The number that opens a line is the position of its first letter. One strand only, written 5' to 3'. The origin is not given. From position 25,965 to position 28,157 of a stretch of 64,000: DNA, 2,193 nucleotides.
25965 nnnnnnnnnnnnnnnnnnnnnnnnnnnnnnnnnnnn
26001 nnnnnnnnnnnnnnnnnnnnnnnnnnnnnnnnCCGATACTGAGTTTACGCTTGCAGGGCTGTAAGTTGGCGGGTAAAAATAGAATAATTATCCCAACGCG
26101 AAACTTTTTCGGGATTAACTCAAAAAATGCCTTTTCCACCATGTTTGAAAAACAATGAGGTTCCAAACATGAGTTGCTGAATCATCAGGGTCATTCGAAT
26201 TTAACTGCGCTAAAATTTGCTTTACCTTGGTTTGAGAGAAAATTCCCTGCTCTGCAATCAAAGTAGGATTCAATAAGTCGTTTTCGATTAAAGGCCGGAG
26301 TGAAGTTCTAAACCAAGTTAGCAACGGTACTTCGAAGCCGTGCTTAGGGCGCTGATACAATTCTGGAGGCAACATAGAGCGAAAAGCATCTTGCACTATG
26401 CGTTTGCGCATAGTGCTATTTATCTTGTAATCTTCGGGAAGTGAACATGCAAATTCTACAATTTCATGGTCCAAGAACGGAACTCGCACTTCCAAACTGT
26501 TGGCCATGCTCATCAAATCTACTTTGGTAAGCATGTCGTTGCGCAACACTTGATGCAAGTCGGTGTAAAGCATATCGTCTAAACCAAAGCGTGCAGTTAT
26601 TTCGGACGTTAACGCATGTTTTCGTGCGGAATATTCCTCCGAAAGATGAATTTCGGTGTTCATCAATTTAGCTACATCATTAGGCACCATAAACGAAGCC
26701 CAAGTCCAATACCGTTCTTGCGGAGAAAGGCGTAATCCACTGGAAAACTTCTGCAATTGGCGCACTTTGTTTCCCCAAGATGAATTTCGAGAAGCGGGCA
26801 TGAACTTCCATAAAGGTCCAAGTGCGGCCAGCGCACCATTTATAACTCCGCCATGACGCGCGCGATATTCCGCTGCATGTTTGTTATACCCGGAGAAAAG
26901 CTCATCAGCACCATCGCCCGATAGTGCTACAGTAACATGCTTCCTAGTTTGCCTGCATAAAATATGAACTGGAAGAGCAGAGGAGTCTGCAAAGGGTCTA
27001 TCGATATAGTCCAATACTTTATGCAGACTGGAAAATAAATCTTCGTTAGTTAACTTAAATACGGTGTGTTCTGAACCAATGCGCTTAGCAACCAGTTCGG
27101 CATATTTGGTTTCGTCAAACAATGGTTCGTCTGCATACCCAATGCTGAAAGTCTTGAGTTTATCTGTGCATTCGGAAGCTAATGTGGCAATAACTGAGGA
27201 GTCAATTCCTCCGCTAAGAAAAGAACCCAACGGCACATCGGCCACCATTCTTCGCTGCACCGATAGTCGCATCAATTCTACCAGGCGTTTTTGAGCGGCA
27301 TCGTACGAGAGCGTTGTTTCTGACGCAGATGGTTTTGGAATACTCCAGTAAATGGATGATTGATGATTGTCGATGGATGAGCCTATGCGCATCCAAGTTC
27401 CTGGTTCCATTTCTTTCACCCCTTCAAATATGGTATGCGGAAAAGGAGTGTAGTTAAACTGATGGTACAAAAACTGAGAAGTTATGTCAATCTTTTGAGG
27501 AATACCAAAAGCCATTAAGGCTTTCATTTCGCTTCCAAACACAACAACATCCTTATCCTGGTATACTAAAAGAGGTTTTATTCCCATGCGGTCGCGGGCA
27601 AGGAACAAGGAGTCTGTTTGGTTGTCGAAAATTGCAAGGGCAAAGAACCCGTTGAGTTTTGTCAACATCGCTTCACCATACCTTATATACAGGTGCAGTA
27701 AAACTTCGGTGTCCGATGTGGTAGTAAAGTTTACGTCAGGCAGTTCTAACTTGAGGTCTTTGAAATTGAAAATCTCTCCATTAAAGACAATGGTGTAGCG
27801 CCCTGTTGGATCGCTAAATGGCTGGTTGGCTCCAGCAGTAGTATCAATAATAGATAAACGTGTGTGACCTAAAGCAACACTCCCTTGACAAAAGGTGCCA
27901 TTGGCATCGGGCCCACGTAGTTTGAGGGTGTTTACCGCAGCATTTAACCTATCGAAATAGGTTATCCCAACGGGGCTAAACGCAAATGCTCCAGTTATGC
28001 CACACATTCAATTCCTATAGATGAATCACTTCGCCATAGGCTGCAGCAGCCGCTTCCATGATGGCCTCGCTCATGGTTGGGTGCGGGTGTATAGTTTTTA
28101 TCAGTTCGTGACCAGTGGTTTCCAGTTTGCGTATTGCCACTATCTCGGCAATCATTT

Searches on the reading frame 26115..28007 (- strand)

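Call 68: search_protein_families(library=pfam, proteins=[window:26115-28007:-], max_evalue=0.00001)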
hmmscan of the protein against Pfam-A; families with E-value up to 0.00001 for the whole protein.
window:26115-28007:- (630 aa): 3 families
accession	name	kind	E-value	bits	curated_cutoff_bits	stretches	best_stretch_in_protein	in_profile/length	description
PF00733.27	Asn_synthase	-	2.2e-94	317.5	21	1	244-623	4-352/354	Asparagine synthase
PF13522.11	GATase_6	-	3.2e-41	140.8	27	1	33-160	1-130/130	Glutamine amidotransferase domain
PF13537.11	GATase_7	-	7.2e-40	136.3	25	1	48-166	1-123/123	Glutamine amidotransferase domain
